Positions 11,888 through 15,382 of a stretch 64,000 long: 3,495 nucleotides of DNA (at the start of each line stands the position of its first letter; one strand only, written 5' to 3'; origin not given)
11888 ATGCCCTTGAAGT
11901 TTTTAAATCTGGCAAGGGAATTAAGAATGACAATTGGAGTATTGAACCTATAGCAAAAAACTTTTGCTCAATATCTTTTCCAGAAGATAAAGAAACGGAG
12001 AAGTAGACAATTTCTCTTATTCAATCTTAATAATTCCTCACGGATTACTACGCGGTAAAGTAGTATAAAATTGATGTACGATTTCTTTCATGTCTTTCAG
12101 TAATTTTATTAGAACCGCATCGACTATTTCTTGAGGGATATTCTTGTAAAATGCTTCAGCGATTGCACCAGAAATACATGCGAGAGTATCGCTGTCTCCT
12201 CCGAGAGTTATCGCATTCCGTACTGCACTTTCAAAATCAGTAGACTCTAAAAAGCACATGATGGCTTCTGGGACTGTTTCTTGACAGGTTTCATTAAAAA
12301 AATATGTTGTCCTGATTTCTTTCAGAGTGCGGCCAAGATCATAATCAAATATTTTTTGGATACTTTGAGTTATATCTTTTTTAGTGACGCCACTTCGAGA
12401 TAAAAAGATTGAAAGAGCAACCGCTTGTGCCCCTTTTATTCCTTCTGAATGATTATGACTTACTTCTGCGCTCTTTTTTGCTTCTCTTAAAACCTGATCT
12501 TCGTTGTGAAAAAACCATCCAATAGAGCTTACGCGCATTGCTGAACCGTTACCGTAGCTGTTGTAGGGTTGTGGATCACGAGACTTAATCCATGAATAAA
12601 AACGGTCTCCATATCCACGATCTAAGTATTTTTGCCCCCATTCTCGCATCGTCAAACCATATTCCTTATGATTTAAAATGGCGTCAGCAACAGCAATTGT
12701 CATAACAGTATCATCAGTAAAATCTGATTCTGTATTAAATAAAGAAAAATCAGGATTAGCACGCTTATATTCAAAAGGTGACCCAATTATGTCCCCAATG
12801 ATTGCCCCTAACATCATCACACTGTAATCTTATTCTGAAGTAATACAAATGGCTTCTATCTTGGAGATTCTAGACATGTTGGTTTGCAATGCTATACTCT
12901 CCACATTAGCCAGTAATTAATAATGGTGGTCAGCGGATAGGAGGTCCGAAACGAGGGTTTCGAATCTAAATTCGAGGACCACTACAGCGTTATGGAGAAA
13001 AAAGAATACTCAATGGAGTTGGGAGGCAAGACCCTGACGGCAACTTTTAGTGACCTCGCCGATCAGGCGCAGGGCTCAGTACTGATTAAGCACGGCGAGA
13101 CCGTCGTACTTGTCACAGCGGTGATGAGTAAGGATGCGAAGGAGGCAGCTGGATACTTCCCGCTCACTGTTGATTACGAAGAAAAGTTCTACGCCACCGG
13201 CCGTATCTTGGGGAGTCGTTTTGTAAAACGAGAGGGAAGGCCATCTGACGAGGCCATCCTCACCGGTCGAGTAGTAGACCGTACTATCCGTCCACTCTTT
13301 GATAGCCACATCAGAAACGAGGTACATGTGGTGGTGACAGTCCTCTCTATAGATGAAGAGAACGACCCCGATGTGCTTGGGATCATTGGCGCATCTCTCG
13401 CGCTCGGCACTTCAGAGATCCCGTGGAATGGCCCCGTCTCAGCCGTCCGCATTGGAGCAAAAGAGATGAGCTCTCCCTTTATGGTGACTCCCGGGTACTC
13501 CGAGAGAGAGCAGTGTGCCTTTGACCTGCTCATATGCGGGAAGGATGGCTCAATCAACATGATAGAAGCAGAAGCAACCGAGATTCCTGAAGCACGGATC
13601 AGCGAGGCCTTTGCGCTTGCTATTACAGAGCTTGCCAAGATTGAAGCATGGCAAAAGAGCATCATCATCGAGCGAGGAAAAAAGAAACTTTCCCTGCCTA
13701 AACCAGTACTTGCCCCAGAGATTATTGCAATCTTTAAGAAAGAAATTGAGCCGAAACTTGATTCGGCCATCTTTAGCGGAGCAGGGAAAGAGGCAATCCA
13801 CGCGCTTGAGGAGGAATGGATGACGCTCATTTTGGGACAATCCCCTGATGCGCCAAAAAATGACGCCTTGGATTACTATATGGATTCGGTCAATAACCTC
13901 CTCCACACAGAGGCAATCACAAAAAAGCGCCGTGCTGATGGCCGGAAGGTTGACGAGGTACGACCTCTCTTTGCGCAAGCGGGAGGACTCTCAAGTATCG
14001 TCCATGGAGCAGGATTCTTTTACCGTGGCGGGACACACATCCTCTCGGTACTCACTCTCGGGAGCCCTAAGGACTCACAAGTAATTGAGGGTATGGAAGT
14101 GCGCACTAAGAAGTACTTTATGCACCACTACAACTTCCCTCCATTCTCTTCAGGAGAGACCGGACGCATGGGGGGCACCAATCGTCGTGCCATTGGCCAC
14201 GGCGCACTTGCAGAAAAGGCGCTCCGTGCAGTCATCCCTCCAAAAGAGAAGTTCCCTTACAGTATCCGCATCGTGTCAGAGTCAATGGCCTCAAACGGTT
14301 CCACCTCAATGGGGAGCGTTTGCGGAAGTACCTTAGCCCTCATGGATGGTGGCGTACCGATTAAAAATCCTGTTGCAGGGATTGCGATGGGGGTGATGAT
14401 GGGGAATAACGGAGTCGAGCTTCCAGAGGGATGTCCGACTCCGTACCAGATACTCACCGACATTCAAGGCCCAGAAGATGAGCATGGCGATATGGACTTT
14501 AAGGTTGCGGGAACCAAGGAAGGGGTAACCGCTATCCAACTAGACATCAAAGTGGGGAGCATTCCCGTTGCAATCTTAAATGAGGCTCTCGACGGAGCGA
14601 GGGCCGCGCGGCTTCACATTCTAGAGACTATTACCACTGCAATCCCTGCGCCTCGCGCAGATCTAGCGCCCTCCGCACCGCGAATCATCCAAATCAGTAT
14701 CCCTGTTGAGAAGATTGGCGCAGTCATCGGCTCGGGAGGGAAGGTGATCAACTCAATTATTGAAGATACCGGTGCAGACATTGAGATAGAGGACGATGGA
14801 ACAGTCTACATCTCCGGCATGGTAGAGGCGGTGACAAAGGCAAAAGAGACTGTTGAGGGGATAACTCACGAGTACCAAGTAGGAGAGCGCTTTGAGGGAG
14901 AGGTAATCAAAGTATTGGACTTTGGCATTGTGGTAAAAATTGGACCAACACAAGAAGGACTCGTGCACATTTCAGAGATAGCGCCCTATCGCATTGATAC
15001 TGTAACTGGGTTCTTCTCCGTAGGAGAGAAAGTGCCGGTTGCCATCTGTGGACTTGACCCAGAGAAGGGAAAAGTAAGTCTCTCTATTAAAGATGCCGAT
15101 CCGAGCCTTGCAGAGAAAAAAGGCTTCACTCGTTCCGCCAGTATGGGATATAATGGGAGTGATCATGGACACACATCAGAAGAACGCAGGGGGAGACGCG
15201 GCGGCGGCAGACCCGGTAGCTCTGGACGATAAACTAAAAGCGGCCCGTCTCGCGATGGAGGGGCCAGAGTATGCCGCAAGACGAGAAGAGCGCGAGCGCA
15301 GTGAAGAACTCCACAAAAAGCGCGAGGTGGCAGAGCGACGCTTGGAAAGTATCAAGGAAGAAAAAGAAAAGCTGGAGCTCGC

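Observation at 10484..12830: Low-GC three-gene islet with an ADP-ribosylglycohydrolase, inserted with a NYN-domain gene between rpsO and pnp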

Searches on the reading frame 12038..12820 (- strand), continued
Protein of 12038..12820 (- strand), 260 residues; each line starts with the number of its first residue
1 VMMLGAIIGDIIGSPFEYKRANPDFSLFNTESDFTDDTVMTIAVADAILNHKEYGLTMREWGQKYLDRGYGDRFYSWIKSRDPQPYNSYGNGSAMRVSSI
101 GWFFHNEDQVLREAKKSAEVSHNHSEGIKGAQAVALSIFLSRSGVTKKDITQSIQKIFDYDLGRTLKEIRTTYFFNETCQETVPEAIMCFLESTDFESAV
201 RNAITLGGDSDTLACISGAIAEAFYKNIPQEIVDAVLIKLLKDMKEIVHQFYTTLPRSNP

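Call 37: get_annotated_region(hit=H4, flank=5000)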
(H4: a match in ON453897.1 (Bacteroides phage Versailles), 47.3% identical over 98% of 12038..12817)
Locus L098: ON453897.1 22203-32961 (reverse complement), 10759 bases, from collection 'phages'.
description: Bacteroides phage Versailles, complete genome.
organism: Bacteroides phage Versailles (NCBI taxid 2951969)
taxonomy: Viruses
host: Bacteroides caecimuris; source: feces; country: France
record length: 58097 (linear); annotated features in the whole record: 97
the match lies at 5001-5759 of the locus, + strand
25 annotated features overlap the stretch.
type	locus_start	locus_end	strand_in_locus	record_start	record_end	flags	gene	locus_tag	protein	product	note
CDS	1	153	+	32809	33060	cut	-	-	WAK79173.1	hypothetical protein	rasttk_feature_creation_tool=/opt/patric-common/ runtime/bin/phanotate version 1.5.0; ...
CDS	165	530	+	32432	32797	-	-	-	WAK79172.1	hypothetical protein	rasttk_feature_creation_tool=/opt/patric-common/ runtime/bin/phanotate version 1.5.0; ...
CDS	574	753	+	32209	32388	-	-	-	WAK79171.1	hypothetical protein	rasttk_feature_creation_tool=/opt/patric-common/ runtime/bin/phanotate version 1.5.0; ...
CDS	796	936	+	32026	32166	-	-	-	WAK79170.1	hypothetical protein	rasttk_feature_creation_tool=/opt/patric-common/ runtime/bin/phanotate version 1.5.0; ...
CDS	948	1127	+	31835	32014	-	-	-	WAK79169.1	hypothetical protein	rasttk_feature_creation_tool=/opt/patric-common/ runtime/bin/phanotate version 1.5.0; ...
CDS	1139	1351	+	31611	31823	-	-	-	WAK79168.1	hypothetical protein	rasttk_feature_creation_tool=/opt/patric-common/ runtime/bin/phanotate version 1.5.0; ...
CDS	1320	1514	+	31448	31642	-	-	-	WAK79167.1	hypothetical protein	rasttk_feature_creation_tool=/opt/patric-common/ runtime/bin/phanotate version 1.5.0; ...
CDS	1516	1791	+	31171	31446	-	-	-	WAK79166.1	hypothetical protein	rasttk_feature_creation_tool=/opt/patric-common/ runtime/bin/phanotate version 1.5.0; ...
CDS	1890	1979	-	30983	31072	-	-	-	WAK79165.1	hypothetical protein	rasttk_feature_creation_tool=/opt/patric-common/ runtime/bin/phanotate version 1.5.0; ...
CDS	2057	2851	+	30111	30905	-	-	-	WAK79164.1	DNA methyltransferase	rasttk_feature_creation_tool=/opt/patric-common/ runtime/bin/phanotate version 1.5.0; HHpred against PHROGS v3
CDS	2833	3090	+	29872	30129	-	-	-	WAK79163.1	hypothetical protein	rasttk_feature_creation_tool=/opt/patric-common/ runtime/bin/phanotate version 1.5.0; ...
CDS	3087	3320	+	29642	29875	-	-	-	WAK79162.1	hypothetical protein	rasttk_feature_creation_tool=/opt/patric-common/ runtime/bin/phanotate version 1.5.0; ...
CDS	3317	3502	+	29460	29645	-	-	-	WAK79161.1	hypothetical protein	rasttk_feature_creation_tool=/opt/patric-common/ runtime/bin/phanotate version 1.5.0; ...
CDS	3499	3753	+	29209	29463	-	-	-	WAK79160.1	hypothetical protein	rasttk_feature_creation_tool=/opt/patric-common/ runtime/bin/phanotate version 1.5.0; ...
CDS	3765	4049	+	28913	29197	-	-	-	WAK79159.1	hypothetical protein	rasttk_feature_creation_tool=/opt/patric-common/ runtime/bin/phanotate version 1.5.0; ...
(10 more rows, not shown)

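Call 55: find_encoding_contigs(protein=P0109, flank=4000, max_places=2)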
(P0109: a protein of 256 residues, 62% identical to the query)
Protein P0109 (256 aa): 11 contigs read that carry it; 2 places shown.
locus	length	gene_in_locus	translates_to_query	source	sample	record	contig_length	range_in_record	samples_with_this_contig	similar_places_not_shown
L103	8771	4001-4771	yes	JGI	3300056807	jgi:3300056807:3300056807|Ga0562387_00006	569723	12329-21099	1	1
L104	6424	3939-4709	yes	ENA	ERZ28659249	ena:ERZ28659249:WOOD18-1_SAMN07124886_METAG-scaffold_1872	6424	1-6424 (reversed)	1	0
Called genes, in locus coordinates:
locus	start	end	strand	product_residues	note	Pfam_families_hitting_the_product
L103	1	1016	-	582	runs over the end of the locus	PF08378:NERD, PF00270:DEAD (weak), PF01443:Viral_helicase1 (faint), PF09848:SLFN-g3_helicase, PF13538:UvrD_C_2 (faint)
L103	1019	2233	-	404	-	PF13173:AAA_14, PF13635:DUF4143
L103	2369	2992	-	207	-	-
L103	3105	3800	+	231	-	PF00092:VWA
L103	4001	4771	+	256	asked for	PF03747:ADP_ribosyl_GH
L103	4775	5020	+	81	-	-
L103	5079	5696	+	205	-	-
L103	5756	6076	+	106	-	-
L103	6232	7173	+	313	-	-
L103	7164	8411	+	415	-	PF00753:Lactamase_B (weak), PF23023:Anti-Pycsar_Apyc1 (faint), PF12706:Lactamase_B_2, PF07521:RMMBL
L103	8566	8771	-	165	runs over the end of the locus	-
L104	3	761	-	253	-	?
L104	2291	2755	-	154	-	-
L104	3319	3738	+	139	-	-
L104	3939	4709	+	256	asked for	PF03747:ADP_ribosyl_GH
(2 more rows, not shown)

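Call 56: find_encoding_contigs(protein=P0010, flank=4000, max_places=2)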
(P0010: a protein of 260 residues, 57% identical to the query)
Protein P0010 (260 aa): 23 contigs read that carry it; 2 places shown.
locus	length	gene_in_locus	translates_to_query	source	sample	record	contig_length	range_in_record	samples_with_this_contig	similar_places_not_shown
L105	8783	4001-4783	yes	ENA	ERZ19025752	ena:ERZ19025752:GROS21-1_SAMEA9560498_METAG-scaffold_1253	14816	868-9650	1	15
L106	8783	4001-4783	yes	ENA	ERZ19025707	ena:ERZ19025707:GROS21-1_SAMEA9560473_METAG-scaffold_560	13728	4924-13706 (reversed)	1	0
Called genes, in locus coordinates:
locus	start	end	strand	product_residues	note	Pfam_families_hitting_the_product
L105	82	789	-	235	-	PF01553:Acyltransferase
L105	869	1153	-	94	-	PF01722:BolA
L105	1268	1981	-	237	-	-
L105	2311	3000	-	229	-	PF00293:NUDIX, PF19368:WHD_AraR, PF21906:WHD_NrtR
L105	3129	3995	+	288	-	PF13672:PP2C_2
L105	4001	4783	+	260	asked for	PF03747:ADP_ribosyl_GH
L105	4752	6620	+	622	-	-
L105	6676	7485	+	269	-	PF20320:DUF6615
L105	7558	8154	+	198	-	-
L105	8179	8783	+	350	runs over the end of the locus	-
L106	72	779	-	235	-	PF01553:Acyltransferase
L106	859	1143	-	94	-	PF01722:BolA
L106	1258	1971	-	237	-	-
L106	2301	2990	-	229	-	PF00293:NUDIX, PF19368:WHD_AraR, PF21906:WHD_NrtR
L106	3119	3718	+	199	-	-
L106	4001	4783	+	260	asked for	PF03747:ADP_ribosyl_GH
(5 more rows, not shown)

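Call 57: find_encoding_contigs(protein=P0097, flank=4000, max_places=2)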
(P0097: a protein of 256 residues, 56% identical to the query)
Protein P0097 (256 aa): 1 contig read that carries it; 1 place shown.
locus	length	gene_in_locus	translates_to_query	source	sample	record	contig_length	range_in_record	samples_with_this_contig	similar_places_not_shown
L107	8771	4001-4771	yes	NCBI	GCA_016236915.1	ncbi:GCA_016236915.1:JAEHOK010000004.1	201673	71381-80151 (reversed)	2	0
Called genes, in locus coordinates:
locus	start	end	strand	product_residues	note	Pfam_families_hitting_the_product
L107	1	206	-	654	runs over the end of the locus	PF13176:TPR_7 (faint), PF07719:TPR_2 (faint), PF13371:TPR_9 (faint), PF13424:TPR_12 (faint), PF13428:TPR_14 (faint), PF23914:TPR_CcmH_CycH (weak), PF25064:ARM_TT21_5th (weak), PF13432:TPR_16 (weak), +6 more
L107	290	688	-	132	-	-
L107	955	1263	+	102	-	-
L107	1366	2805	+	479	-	-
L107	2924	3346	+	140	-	-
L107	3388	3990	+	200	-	PF13645:YkuD_2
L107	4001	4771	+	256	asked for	PF03747:ADP_ribosyl_GH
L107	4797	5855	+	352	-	PF12799:LRR_4 (faint), PF13855:LRR_8 (faint)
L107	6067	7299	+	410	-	-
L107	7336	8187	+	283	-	-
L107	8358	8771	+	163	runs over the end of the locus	-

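Call 58: find_encoding_contigs(protein=P0032, flank=4000, max_places=2)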
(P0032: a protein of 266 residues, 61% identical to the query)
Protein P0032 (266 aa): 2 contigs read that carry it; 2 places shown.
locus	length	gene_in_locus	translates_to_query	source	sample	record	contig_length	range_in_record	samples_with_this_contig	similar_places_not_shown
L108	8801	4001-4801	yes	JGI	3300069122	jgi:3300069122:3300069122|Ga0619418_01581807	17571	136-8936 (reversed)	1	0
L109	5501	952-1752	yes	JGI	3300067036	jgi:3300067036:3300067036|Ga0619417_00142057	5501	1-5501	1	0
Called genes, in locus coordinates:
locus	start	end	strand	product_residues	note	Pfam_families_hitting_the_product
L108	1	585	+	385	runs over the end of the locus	PF00438:S-AdoMet_synt_N, PF02772:S-AdoMet_synt_M, PF02773:S-AdoMet_synt_C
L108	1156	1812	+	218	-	PF01936:NYN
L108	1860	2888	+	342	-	-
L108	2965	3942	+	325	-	-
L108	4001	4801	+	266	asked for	PF03747:ADP_ribosyl_GH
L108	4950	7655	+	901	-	PF00069:Pkinase, PF01636:APH (faint), PF07714:PK_Tyr_Ser-Thr, PF03109:ABC1 (weak), PF02897:Peptidase_S9_N (faint), PF07676:PD40 (faint), PF26550:Tricorn_2nd (faint), PF26549:Tricorn_N (weak)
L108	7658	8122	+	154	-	PF00165:HTH_AraC, PF12833:HTH_18, PF00165:HTH_AraC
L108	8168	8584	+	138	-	PF00903:Glyoxalase, PF13669:Glyoxalase_4 (weak)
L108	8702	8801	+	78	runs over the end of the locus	?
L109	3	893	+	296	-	?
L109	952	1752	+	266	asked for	PF03747:ADP_ribosyl_GH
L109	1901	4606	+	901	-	PF00069:Pkinase, PF01636:APH (faint), PF07714:PK_Tyr_Ser-Thr, PF03109:ABC1 (weak), PF02897:Peptidase_S9_N (faint), PF07676:PD40 (faint), PF26550:Tricorn_2nd (faint), PF26549:Tricorn_N (weak)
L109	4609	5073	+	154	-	PF00165:HTH_AraC, PF12833:HTH_18, PF00165:HTH_AraC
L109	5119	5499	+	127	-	?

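Call 94: find_related_loci(query=window:12038-12817:-, collection=viral_contigs, flank=4000)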
Query window:12038-12817:- (259 aa) in viral_contigs; peptide patterns used: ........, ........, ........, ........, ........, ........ (x = any residue, [..] = any of these).
4 stretches matched a pattern; 2 encode a relative of the query (tblastn E <= 1e-3); 2 distinct loci.
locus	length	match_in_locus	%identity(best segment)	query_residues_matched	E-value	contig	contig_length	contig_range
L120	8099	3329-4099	52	2-247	3e-84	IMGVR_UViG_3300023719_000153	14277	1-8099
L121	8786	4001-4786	50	2-250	6e-83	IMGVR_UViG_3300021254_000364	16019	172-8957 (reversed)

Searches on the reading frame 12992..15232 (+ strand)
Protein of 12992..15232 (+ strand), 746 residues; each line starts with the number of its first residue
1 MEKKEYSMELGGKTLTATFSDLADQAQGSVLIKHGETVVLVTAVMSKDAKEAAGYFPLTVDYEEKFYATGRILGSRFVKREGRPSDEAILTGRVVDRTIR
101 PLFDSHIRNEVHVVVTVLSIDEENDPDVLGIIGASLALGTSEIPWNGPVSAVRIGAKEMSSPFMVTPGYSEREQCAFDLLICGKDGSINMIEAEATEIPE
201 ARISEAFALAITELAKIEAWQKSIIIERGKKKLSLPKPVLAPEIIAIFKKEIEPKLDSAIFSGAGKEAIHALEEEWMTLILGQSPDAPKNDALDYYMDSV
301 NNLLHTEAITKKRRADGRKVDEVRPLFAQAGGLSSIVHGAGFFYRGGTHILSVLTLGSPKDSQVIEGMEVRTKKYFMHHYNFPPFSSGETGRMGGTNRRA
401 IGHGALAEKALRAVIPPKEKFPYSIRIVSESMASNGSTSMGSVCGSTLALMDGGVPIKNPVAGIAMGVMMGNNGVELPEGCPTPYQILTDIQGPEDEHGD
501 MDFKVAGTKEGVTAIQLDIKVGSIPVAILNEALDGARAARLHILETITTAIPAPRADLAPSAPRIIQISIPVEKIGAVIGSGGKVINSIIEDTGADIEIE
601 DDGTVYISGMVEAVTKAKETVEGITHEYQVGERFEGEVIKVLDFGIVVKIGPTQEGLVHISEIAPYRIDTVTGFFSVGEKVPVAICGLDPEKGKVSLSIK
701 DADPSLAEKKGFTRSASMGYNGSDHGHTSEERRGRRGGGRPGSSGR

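Call 3: search_protein_families(library=pfam, proteins=[window:12992-15232:+], max_evalue=0.1)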
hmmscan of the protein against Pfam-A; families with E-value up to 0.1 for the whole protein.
window:12992-15232:+ (746 aa): 10 families
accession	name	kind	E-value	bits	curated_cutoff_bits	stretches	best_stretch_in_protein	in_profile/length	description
PF01138.27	RNase_PH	-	2e-47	161.3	25.5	2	14-144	4-130/130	3' exoribonuclease family, domain 1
PF00575.29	S1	-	1.7e-13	51.2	22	1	628-700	2-74/74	S1 RNA binding domain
PF00013.35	KH_1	-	4.9e-13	49.1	21.5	1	566-622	2-65/66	KH domain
PF03725.20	RNase_PH_C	-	5.7e-07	29.8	20.8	1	460-537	2-65/67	3' exoribonuclease family, domain 2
PF23052.1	KH_N4BP1_2nd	-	2.9e-06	27.8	27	1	579-630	18-69/120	N4BP1, second type I KH-domain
PF23459.1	S1_RRP5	-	0.0009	20.2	27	1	629-698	2-71/72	RRP5 S1 domain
PF24668.1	KH_Vigilin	-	0.00098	19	27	1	583-619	1-41/50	Vigilin KH domain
PF07650.23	KH_2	-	0.005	17.1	22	1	566-607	27-68/78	KH domain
PF22675.2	KH-I_KHDC4-BBP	-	0.056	13.7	30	0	575-609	8-42/76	KHDC4/BBP-like, KH-domain type I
PF13083.13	KH_KhpA-B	-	0.082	13.3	32.1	0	564-589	29-54/73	KhpA/KhpB, KH domain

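Call 22: find_related_loci(query=window:12992-15232:+, collection=genome_contigs, flank=7000)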
Query window:12992-15232:+ (746 aa) in genome_contigs; peptide patterns used: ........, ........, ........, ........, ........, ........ (x = any residue, [..] = any of these).
193 stretches matched a pattern; 172 encode a relative of the query (tblastn E <= 1e-3); the best 80 are kept; 80 distinct loci.
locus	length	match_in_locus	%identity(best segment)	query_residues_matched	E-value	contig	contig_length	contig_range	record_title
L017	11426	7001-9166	89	1-731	0e+0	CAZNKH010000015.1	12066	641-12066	MAG TPA_asm: uncultured Candidatus Saccharibacteria bacterium isolate binchicken_co115_319 genome assembly, contig: NODE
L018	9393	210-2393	61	1-736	0e+0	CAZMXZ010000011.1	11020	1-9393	MAG TPA_asm: uncultured Candidatus Saccharibacteria bacterium isolate SRP193066_co2_429 genome assembly, contig: NODE_30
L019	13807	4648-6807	63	1-710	0e+0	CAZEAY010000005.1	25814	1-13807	MAG TPA_asm: uncultured Candidatus Saccharibacteria bacterium isolate SRP292972_co1_3 genome assembly, contig: NODE_906_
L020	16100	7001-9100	63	1-706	0e+0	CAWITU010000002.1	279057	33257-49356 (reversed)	MAG: uncultured bacterium isolate MFD01223.bin.2.44 genome assembly, contig: contig_20817, whole genome shotgun sequence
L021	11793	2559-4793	59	1-746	0e+0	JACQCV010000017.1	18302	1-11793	MAG: Candidatus Vogelbacteria bacterium isolate NC_groundwater_977_Pr1_S-0.2um_41_15 Montesol18-Sp2_coassembly_scaffold_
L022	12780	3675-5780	62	1-710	0e+0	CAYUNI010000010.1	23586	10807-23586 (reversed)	MAG TPA_asm: uncultured Candidatus Saccharibacteria bacterium isolate SRP278252_co1_173 genome assembly, contig: NODE_35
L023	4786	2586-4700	59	1-713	0e+0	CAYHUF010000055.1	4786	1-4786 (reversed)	MAG TPA_asm: uncultured Candidatus Saccharibacteria bacterium isolate ERP119705_co16_430 genome assembly, contig: NODE_1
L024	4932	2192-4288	61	1-710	0e+0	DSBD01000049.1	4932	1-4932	MAG TPA_asm: Candidatus Vogelbacteria bacterium isolate SpSt-1164 Ga0129302_1011390, whole genome shotgun sequence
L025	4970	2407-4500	60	1-709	0e+0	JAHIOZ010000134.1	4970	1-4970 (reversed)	MAG: Patescibacteria group bacterium isolate KR13_S3.mb.34 KR13_S3.mb.34_k141_627403, whole genome shotgun sequence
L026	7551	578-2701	60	1-711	0e+0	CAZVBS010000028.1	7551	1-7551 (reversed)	MAG TPA_asm: uncultured Candidatus Saccharibacteria bacterium isolate SRP128015_co3_51 genome assembly, contig: NODE_124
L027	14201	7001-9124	61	1-711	0e+0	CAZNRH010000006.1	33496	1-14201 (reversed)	MAG TPA_asm: uncultured Candidatus Saccharibacteria bacterium isolate SRP128015_co3_412 genome assembly, contig: NODE_10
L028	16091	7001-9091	60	1-706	0e+0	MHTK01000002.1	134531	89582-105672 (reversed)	MAG: Candidatus Vogelbacteria bacterium RIFOXYD1_FULL_46_19 rifoxyd1_full_scaffold_109, whole genome shotgun sequence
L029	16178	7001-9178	57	1-715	0e+0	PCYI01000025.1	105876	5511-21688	MAG: Candidatus Vogelbacteria bacterium CG10_big_fil_rev_8_21_14_0_10_51_16 CG10_8_21_14_0.10_scaffold_1582_c, whole gen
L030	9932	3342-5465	58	1-710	0e+0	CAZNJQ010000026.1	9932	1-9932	MAG TPA_asm: uncultured Candidatus Saccharibacteria bacterium isolate ERP119705_co17_656 genome assembly, contig: NODE_1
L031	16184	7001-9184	56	1-739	0e+0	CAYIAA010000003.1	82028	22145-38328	MAG TPA_asm: uncultured Candidatus Saccharibacteria bacterium isolate ERP119705_co1_56 genome assembly, contig: NODE_174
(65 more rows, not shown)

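Call 71: search_protein_families(library=pfam, proteins=[L025:1529-1801:-], max_evalue=0.01)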
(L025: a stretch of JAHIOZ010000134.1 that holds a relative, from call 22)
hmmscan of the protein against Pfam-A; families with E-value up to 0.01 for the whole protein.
L025:1529-1801:- (90 aa): 1 family
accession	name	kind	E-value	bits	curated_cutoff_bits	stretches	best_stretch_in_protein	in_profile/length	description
PF05016.21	ParE_toxin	-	1e-08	36.1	23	1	17-82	14-88/89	ParE toxin of type II toxin-antitoxin system, parDE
